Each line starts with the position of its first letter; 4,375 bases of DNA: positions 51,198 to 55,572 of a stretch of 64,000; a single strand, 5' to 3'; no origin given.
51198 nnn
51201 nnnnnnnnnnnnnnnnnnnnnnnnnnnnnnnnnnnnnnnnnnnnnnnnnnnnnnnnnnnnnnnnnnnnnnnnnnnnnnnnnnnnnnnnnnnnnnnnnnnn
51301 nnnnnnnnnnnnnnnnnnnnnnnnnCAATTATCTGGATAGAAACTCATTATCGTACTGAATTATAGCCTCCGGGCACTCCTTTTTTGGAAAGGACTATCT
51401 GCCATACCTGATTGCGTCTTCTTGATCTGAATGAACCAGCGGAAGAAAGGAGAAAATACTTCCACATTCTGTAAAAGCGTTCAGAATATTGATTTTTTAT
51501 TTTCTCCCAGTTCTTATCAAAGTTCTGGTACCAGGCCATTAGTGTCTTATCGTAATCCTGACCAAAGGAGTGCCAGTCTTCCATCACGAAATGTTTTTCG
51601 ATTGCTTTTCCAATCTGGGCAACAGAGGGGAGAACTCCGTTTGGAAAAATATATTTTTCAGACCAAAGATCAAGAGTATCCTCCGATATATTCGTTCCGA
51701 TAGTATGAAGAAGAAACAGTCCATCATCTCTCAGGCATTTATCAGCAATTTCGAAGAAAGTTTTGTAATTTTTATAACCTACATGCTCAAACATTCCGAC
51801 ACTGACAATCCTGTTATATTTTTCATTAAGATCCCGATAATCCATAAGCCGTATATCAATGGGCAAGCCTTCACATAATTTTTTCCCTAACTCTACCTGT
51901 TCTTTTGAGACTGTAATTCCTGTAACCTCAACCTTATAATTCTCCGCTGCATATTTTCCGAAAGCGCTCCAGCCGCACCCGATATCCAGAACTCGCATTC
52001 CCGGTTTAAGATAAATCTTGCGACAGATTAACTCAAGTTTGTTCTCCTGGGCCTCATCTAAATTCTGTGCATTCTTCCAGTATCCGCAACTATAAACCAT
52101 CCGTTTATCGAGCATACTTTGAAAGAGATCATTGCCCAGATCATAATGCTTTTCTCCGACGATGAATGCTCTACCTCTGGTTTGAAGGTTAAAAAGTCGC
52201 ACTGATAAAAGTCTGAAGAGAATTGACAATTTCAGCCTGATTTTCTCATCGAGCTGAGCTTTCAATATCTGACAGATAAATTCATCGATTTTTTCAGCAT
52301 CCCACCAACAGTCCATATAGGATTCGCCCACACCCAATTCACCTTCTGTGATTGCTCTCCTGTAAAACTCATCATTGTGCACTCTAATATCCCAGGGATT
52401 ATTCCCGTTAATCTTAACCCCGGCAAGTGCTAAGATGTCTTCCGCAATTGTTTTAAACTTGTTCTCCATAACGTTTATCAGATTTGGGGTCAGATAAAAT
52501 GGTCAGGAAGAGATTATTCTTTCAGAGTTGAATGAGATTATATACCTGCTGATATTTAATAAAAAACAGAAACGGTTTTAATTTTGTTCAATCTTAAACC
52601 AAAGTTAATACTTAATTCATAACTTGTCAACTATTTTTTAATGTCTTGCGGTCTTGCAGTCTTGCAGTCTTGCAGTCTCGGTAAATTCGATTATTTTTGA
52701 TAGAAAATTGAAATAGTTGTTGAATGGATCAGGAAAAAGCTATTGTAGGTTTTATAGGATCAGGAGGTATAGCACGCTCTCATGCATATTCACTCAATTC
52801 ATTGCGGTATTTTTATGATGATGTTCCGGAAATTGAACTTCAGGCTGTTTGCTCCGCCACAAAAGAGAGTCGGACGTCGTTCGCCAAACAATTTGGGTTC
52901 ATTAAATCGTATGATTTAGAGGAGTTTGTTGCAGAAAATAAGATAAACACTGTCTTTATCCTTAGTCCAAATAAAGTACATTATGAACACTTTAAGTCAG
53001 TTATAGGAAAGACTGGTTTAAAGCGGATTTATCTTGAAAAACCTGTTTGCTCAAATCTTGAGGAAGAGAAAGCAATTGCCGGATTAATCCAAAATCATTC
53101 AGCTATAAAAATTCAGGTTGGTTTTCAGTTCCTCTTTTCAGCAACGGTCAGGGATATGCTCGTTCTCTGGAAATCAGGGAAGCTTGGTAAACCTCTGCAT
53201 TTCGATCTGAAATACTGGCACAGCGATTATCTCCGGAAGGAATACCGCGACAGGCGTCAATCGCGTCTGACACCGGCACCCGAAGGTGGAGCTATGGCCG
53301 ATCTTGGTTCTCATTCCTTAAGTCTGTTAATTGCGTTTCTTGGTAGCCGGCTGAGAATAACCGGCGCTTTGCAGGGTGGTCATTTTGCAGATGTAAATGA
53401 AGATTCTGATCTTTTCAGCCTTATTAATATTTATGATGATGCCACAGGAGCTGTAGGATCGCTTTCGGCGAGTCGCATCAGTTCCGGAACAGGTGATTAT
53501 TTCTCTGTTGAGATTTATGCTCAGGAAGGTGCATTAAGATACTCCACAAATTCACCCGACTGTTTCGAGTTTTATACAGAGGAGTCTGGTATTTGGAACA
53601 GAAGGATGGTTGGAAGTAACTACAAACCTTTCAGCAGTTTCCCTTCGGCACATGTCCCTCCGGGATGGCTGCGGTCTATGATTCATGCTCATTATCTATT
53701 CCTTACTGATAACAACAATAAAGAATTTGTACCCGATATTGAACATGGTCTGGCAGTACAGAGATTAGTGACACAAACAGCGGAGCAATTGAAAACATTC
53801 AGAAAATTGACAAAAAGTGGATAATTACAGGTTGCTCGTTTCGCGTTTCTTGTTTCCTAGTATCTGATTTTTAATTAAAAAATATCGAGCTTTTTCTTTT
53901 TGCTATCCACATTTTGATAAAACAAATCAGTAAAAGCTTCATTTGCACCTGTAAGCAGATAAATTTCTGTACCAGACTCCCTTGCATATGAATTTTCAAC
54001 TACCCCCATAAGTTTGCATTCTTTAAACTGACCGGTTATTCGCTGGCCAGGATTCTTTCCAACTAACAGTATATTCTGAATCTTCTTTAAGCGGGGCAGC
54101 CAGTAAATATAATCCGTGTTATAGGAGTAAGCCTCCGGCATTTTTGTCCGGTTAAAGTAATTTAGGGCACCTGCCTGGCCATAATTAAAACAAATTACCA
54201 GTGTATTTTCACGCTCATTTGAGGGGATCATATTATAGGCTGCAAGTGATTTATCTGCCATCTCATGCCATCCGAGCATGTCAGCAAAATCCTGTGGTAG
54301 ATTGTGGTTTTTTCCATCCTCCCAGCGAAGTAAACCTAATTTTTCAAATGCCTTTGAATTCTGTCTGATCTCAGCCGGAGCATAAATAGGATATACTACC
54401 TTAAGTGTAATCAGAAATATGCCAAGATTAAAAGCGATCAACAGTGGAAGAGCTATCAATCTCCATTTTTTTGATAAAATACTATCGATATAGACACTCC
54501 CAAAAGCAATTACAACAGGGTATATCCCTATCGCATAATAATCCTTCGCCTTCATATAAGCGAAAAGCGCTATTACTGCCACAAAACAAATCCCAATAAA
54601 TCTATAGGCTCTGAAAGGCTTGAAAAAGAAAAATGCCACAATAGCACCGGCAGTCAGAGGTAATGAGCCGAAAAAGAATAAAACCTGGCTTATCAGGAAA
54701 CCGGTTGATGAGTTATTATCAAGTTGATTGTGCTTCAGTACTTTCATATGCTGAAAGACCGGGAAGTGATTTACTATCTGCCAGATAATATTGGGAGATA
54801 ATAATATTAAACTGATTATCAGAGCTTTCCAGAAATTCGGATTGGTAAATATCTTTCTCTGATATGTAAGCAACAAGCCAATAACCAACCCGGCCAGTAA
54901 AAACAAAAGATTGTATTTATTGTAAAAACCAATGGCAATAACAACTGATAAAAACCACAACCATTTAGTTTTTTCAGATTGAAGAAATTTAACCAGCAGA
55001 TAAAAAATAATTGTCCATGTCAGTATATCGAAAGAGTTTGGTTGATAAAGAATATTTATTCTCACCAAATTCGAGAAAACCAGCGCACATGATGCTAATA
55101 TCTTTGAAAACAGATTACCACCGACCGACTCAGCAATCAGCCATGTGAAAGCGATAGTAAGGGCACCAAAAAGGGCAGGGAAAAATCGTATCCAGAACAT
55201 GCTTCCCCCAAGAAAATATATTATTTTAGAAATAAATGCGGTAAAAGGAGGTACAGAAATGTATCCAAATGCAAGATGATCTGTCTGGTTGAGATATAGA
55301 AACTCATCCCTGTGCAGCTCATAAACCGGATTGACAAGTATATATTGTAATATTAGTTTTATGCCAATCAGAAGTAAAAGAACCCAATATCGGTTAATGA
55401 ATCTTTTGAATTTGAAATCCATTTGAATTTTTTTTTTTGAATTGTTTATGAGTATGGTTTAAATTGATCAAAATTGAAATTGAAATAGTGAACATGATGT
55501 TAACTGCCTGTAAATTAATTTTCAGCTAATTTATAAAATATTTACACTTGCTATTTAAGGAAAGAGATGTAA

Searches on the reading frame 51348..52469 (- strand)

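Call 102: search_protein_families(library=pfam, proteins=[window:51348-52469:-], max_evalue=0.00001)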
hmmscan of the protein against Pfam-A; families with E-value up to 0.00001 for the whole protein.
window:51348-52469:- (373 aa): 6 families
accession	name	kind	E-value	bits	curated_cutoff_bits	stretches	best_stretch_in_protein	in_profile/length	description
PF02353.26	CMAS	-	5.8e-89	298.5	27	1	101-358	6-273/273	Mycolic acid cyclopropane synthetase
PF13649.12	Methyltransf_25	-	4.9e-12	46.8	27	1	160-250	1-97/97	Methyltransferase domain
PF08241.18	Methyltransf_11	-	3e-09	37.9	21.2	1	161-253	1-94/95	Methyltransferase domain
PF13489.12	Methyltransf_23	-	4.7e-09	36.6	27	1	154-269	20-132/164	Methyltransferase domain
PF13847.12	Methyltransf_31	-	2.5e-07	30.9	27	1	155-258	2-113/145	Methyltransferase domain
PF08242.18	Methyltransf_12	-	2.9e-07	31.6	30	1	161-252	1-98/98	Methyltransferase domain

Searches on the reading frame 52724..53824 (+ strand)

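Call 102: search_protein_families(library=pfam, proteins=[window:52724-53824:+], max_evalue=0.00001)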
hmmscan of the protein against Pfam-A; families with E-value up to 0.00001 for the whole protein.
window:52724-53824:+ (366 aa): 3 families
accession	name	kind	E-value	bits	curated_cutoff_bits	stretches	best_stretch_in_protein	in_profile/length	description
PF01408.29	GFO_IDH_MocA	-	6.6e-15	56.3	24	1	8-134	3-120/120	Oxidoreductase family, NAD-binding Rossmann fold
PF22725.1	GFO_IDH_MocA_C3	-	4e-12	46.7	27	1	148-271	7-123/124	GFO/IDH/MocA C-terminal domain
PF02894.22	GFO_IDH_MocA_C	-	8.9e-07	29.4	22.9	1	151-357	6-211/218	Oxidoreductase family, C-terminal alpha/beta domain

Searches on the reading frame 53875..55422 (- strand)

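Call 102: search_protein_families(library=pfam, proteins=[window:53875-55422:-], max_evalue=0.00001)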
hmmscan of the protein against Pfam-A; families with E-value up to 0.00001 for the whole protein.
window:53875-55422:- (515 aa): 1 family
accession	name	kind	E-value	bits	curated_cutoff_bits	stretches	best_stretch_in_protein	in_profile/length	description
PF13231.12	PMT_2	-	9.2e-21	75.2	26.1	1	57-214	2-160/160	Dolichyl-phosphate-mannose-protein mannosyltransferase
